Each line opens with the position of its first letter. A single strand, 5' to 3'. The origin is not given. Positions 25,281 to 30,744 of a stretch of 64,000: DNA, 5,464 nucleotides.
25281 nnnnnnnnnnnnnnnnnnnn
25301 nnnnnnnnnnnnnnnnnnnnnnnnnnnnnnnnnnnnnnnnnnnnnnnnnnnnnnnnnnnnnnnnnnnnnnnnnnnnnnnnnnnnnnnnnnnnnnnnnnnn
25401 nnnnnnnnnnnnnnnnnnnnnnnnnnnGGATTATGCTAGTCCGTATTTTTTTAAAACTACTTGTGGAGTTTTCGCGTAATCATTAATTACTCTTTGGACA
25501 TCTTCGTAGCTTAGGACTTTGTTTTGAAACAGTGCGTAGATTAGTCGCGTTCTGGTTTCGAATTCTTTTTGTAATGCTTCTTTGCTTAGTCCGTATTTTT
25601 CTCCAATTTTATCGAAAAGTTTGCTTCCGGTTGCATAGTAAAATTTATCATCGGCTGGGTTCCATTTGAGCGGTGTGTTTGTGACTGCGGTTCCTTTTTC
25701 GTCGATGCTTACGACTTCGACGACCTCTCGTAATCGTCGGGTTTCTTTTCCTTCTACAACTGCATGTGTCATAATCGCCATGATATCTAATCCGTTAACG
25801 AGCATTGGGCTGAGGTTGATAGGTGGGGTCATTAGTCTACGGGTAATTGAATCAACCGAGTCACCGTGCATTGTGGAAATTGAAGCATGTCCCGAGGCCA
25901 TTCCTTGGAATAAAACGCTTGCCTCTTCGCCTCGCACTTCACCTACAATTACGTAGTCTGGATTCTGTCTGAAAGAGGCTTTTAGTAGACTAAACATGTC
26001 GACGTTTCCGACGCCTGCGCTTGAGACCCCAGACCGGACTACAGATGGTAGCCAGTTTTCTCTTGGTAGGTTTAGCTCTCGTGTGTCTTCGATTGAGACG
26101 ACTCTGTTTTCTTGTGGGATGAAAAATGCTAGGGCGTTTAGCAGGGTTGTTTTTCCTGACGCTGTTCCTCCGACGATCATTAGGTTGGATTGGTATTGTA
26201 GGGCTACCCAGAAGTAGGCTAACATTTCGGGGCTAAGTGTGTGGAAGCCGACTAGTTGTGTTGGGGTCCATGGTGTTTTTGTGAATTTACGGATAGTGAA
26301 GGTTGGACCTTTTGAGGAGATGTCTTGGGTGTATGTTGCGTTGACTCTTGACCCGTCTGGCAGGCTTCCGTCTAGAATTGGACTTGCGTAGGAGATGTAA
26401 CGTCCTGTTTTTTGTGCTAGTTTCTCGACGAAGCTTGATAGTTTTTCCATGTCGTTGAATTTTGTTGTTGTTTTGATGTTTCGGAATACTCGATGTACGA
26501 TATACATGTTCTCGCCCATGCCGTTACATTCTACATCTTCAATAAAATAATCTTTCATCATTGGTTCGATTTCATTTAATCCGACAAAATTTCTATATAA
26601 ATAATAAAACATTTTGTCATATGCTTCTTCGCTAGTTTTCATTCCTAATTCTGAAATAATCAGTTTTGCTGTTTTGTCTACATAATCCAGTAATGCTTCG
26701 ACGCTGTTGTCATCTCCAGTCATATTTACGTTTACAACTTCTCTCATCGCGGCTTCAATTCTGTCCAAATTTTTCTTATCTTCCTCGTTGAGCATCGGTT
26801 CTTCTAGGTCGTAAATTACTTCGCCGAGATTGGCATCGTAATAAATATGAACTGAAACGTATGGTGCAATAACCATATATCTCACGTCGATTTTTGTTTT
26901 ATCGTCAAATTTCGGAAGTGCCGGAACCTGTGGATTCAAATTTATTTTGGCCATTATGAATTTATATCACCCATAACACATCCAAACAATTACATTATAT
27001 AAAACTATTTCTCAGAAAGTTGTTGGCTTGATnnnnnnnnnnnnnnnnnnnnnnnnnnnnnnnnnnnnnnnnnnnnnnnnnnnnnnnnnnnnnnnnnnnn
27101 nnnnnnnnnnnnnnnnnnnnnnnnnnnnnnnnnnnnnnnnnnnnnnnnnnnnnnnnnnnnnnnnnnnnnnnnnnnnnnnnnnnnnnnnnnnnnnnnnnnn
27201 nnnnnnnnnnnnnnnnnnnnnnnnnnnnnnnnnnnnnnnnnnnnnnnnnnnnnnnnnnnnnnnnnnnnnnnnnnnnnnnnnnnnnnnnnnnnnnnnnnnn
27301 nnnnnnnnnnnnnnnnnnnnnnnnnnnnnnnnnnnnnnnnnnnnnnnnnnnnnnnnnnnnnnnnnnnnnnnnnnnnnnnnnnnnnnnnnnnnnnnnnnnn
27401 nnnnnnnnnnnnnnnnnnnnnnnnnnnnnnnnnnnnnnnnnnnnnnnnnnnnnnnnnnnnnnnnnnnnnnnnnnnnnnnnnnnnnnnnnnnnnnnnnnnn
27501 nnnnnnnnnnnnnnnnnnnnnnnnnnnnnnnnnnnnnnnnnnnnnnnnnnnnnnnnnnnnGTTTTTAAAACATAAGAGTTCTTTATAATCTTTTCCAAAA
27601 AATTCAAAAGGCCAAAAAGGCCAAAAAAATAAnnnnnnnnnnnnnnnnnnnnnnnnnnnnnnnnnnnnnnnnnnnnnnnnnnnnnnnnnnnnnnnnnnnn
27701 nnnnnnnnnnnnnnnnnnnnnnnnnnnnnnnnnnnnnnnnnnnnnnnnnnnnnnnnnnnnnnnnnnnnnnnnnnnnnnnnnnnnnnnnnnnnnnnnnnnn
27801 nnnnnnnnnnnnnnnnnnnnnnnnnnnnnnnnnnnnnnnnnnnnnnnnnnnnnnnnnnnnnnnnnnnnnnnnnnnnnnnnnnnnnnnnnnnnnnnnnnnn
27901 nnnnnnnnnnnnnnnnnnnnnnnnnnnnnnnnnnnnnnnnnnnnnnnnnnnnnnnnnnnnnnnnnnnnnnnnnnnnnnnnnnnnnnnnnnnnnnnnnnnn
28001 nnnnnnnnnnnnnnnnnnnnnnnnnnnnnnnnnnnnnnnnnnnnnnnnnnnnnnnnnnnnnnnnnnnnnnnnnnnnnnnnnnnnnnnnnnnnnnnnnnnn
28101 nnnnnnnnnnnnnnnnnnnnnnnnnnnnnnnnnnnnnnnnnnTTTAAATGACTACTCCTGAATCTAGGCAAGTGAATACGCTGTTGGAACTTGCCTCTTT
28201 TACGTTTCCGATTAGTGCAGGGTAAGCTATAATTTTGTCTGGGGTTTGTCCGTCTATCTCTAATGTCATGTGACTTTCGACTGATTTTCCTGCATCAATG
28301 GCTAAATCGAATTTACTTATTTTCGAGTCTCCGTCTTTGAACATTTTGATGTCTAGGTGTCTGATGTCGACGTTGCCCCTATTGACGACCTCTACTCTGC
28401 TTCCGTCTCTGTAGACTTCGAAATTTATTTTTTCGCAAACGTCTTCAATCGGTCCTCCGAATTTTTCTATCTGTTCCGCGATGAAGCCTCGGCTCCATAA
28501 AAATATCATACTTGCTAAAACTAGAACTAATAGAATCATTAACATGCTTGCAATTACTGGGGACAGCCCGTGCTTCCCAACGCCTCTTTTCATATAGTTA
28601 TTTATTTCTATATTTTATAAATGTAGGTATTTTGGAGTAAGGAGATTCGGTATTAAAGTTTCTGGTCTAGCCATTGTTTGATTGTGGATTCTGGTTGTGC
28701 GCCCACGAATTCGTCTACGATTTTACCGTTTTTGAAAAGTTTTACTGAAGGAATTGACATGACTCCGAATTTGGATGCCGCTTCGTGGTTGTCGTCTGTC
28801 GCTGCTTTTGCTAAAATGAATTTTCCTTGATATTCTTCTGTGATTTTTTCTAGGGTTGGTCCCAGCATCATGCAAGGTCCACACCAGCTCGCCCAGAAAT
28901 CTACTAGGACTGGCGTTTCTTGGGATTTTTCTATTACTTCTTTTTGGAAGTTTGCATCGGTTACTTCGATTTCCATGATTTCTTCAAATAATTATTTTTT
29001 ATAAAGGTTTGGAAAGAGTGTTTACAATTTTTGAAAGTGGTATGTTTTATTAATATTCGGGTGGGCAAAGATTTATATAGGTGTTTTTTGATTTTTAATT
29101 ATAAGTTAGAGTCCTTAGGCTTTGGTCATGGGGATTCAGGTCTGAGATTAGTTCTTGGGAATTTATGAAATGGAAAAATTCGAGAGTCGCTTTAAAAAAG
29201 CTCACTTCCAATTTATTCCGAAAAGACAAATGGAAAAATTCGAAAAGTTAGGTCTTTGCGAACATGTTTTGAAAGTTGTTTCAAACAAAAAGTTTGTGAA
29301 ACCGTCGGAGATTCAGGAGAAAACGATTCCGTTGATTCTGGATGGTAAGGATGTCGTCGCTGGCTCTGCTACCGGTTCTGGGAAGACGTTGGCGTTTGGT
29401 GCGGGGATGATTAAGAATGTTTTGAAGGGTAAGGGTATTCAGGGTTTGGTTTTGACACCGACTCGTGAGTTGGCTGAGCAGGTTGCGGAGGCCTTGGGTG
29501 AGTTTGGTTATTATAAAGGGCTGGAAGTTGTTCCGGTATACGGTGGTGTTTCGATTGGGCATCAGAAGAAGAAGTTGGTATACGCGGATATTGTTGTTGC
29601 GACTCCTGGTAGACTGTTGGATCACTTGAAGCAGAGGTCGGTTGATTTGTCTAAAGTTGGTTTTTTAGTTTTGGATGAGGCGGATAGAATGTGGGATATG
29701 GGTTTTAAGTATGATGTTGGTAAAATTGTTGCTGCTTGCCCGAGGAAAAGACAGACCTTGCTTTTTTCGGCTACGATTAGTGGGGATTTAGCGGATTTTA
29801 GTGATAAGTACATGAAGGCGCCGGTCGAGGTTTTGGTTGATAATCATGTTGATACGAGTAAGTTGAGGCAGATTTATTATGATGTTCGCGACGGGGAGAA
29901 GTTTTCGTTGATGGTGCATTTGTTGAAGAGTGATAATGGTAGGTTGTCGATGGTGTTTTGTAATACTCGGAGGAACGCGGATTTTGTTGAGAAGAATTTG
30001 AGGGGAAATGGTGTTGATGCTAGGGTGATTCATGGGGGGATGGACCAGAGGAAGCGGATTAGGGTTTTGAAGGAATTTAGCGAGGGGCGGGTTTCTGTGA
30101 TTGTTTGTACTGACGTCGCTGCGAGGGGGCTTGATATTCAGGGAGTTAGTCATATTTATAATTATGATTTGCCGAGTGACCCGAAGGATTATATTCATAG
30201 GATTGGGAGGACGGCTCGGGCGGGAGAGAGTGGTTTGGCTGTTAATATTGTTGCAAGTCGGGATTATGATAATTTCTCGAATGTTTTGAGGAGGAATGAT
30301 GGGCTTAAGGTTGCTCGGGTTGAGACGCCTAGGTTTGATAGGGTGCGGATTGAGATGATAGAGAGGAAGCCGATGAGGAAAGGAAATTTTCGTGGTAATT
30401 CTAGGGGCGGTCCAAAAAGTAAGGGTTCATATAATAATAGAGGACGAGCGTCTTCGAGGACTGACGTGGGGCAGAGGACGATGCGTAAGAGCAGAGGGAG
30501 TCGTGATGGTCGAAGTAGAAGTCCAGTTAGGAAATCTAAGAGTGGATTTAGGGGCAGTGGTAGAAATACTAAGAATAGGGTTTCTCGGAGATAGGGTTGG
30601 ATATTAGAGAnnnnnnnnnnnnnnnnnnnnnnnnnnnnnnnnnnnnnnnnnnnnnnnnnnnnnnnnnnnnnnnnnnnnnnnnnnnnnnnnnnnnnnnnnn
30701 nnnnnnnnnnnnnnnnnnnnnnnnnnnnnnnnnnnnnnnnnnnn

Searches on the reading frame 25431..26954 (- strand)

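Call 64: search_protein_families(library=pfam, proteins=[window:25431-26954:-], max_evalue=0.00001)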
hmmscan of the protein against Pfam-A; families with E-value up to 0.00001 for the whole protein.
window:25431-26954:- (507 aa): 1 family
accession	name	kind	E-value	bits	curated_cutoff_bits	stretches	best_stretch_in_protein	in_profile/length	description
PF00437.27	T2SSE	-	1.4e-27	96.7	24.9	1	161-376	35-257/370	Type II/IV secretion system protein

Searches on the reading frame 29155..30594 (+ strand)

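Call 64: search_protein_families(library=pfam, proteins=[window:29155-30594:+], max_evalue=0.00001)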
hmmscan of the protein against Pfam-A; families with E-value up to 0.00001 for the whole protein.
window:29155-30594:+ (479 aa): 3 families
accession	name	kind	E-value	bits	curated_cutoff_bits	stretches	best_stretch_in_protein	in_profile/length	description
PF00270.35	DEAD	-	1.8e-47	161.6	26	1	52-214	2-166/167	DEAD/DEAH box helicase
PF00271.37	Helicase_C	-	1.6e-33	115.7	23.5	1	248-357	1-110/110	Helicase conserved C-terminal domain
PF04851.21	ResIII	-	7.3e-08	32.9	22.5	1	64-208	23-162/164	Type III restriction enzyme, res subunit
